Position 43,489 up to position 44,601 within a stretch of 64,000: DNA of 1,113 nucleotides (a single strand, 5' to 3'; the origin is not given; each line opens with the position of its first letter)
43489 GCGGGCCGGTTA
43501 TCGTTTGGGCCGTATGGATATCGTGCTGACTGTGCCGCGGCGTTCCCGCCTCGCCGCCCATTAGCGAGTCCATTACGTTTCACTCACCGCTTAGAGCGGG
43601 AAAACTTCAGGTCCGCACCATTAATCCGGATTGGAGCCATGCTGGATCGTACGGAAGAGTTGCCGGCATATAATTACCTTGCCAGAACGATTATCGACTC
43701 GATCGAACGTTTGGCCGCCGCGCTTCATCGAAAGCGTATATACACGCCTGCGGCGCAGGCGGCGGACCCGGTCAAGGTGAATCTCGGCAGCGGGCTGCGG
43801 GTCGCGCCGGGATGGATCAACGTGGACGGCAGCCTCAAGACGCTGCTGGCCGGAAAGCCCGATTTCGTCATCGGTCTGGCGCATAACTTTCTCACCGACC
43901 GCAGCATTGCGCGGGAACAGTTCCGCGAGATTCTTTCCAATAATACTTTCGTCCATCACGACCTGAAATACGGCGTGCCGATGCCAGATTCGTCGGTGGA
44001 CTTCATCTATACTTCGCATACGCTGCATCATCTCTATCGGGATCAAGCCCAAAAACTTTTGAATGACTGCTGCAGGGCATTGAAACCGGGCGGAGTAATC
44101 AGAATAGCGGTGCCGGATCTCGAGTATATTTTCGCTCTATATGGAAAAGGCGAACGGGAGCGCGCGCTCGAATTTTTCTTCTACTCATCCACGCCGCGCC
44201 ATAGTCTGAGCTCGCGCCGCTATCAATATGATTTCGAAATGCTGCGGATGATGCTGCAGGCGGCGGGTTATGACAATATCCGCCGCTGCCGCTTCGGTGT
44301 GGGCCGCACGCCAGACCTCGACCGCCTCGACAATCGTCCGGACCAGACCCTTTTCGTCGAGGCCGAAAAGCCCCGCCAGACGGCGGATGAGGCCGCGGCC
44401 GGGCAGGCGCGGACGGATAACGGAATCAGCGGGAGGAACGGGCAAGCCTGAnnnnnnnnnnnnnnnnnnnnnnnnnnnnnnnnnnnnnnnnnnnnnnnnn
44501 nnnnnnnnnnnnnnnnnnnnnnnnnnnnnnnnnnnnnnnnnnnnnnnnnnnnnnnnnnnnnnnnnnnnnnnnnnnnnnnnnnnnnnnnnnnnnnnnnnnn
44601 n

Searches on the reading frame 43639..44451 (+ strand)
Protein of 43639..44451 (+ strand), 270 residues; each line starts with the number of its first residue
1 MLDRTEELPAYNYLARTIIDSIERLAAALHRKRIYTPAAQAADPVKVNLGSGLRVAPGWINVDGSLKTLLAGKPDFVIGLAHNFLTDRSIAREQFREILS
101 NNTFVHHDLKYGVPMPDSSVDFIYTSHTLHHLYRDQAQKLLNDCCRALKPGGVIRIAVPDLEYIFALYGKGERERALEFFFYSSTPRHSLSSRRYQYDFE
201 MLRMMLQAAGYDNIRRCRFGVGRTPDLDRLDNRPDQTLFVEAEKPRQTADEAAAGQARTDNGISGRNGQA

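Call 86: search_protein_families(library=pfam, proteins=[window:43639-44451:+], max_evalue=0.00001)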
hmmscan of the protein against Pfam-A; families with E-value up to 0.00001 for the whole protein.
window:43639-44451:+ (270 aa): 2 families
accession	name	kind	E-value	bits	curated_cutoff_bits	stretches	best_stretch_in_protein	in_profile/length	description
PF08241.18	Methyltransf_11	-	1e-09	39.3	21.2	1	95-154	38-93/95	Methyltransferase domain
PF13649.12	Methyltransf_25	-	8.9e-09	36.4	27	1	90-152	36-97/97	Methyltransferase domain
